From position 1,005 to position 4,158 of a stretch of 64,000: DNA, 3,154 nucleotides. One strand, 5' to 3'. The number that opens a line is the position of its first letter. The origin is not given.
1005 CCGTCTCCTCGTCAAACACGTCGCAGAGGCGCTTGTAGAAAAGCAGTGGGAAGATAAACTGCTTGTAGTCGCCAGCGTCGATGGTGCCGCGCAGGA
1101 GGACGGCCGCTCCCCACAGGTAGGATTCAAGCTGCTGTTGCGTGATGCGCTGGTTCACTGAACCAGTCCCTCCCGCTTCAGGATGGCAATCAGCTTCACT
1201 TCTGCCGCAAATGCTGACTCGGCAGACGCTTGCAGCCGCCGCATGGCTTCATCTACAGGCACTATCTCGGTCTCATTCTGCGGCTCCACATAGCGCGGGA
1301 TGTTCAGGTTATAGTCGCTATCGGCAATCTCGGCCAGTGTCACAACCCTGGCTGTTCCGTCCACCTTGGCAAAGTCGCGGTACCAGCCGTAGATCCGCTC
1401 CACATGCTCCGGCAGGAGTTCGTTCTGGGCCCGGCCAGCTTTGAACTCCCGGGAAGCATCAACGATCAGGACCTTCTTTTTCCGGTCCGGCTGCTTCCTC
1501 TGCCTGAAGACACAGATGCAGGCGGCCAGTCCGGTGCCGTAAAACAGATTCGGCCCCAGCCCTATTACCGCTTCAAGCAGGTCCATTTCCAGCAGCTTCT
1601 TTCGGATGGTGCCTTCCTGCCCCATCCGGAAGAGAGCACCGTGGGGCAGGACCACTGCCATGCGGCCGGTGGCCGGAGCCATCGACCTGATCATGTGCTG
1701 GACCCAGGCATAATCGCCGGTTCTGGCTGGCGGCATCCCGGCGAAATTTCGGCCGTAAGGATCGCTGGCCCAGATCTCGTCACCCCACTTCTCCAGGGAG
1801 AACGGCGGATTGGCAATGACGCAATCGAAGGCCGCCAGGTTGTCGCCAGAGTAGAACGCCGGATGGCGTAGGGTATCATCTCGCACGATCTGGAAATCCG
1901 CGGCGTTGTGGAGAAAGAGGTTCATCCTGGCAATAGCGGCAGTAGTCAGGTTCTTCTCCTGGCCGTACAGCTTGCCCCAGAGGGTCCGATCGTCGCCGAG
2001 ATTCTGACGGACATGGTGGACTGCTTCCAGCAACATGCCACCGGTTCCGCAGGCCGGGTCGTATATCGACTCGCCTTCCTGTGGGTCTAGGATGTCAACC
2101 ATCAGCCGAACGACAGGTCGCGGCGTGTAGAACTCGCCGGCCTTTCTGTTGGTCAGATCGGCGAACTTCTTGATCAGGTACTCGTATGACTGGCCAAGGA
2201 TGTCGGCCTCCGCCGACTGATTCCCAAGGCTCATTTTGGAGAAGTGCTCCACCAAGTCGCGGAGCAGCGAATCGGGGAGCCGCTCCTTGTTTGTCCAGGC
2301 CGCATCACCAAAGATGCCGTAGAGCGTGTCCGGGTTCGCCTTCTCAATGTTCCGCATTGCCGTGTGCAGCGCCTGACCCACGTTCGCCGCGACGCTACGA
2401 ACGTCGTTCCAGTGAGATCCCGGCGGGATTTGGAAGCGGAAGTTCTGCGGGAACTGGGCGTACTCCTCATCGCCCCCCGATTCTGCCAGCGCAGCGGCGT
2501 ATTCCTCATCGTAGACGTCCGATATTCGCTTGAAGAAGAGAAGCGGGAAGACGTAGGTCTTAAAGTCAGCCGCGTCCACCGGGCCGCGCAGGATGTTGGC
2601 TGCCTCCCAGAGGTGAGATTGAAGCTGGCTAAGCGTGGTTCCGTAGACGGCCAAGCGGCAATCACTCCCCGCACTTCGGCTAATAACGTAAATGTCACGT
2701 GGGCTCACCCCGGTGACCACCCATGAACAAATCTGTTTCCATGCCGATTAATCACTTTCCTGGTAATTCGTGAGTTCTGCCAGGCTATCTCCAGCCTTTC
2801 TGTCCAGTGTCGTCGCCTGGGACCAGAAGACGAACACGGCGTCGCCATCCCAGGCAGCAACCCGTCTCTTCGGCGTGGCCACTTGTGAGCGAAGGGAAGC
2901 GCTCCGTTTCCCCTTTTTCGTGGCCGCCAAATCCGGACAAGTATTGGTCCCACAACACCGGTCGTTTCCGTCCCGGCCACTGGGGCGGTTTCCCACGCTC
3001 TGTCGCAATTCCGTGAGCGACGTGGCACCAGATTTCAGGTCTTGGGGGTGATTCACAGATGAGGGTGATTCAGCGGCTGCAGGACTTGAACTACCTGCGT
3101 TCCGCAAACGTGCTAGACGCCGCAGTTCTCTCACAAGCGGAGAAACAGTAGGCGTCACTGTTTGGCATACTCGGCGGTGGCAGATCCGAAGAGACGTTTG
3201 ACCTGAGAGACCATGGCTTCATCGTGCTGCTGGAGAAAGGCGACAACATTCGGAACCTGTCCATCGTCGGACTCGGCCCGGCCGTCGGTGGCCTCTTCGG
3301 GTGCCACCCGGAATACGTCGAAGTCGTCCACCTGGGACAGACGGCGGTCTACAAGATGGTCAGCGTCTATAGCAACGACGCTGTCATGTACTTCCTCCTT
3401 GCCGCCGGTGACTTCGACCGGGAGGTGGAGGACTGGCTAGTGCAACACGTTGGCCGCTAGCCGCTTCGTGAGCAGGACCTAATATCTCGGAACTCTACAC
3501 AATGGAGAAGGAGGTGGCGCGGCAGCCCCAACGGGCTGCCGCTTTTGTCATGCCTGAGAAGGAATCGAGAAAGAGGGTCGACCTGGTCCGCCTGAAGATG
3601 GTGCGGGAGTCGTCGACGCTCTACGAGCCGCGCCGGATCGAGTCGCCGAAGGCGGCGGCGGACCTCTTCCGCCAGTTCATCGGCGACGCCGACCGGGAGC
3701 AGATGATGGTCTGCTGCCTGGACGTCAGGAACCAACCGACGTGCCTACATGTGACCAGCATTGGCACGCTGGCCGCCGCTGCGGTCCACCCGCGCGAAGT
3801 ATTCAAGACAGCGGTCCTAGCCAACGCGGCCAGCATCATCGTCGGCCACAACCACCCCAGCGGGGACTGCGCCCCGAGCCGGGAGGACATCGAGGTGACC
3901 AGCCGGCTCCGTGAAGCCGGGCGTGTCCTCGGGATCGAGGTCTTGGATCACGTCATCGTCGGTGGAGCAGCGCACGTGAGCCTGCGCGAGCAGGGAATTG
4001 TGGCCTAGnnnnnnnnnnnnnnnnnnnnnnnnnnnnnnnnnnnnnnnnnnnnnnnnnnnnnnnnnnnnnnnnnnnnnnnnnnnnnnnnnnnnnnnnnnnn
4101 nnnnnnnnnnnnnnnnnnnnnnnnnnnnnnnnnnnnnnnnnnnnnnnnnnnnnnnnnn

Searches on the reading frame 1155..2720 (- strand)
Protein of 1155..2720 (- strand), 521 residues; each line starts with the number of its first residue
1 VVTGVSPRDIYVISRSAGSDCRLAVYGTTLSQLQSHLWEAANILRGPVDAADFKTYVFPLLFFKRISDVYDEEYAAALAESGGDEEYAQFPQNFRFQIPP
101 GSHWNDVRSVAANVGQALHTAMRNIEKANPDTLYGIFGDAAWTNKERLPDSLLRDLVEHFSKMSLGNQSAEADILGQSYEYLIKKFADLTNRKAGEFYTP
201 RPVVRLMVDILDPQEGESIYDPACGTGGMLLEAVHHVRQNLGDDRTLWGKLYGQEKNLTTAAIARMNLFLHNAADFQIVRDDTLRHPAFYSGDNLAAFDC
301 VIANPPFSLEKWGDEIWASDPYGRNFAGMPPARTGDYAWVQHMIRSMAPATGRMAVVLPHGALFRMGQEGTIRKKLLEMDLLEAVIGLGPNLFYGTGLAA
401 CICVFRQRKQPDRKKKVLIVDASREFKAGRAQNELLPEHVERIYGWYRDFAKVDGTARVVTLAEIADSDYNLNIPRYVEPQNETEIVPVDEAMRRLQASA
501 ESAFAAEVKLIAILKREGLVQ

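Call 8: search_protein_families(library=pfam, proteins=[window:1155-2720:-], max_evalue=0.01)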
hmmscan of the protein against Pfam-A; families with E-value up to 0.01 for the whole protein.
window:1155-2720:- (521 aa): 4 families
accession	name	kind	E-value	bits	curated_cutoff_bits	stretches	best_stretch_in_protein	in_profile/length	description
PF02384.22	N6_Mtase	-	4.1e-100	335.5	20.4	1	171-485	2-310/311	N-6 DNA Methylase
PF12161.14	HsdM_N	-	9e-23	81.8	24.5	1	33-160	1-135/135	HsdM N-terminal domain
PF01170.24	UPF0020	-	2.9e-06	27.5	22.3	1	206-274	19-102/197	RMKL-like, methyltransferase domain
PF07669.17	Eco57I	-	0.0051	17.4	25.3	0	274-386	48-163/171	Eco57I restriction-modification methylase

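Call 11: find_encoding_contigs(protein=window:1155-2720:-, flank=10000, max_places=10)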
Protein window:1155-2720:- (521 aa): no gene with exactly this product is on record in the collection.

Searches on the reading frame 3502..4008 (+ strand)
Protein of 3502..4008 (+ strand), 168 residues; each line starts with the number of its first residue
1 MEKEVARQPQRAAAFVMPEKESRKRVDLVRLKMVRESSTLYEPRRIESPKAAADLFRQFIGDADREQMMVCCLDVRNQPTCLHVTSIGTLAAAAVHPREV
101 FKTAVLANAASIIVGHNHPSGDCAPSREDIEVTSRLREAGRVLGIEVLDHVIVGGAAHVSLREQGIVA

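Call 8: search_protein_families(library=pfam, proteins=[window:3502-4008:+], max_evalue=0.01)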
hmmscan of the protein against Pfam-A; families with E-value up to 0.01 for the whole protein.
window:3502-4008:+ (168 aa): 1 family
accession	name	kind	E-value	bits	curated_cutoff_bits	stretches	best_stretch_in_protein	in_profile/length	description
PF04002.20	RadC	-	8.3e-42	142.4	22.1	1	46-165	1-120/121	RadC-like JAB domain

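Call 13: find_encoding_contigs(protein=window:3502-4008:+, flank=10000, max_places=10)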
Protein window:3502-4008:+ (168 aa): 5 contigs read that carry it; 1 place shown.
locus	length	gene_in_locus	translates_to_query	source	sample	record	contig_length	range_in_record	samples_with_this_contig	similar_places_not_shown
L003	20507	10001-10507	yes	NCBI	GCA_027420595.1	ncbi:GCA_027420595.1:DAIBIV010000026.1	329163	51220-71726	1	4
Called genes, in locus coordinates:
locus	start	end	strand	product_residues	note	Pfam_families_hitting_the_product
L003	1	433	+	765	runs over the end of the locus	-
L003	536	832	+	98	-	PF01909:NTP_transf_2, PF18765:Polbeta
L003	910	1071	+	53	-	PF01934:HepT-like (weak)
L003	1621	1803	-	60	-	-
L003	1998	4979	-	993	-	PF04313:HSDR_N, PF00270:DEAD (weak), PF04851:ResIII, PF18766:SWI2_SNF2, PF22679:T1R_D3-like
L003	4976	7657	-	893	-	PF12161:HsdM_N, PF02384:N6_Mtase, PF01420:Methylase_S (weak)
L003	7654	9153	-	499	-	PF12161:HsdM_N, PF02384:N6_Mtase, PF01170:UPF0020 (weak)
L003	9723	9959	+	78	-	-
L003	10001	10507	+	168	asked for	PF04002:RadC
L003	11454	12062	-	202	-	-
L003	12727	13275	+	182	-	-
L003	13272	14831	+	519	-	-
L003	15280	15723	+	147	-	-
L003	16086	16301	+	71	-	PF12728:HTH_17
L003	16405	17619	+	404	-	PF14659:Phage_int_SAM_3, PF00589:Phage_integrase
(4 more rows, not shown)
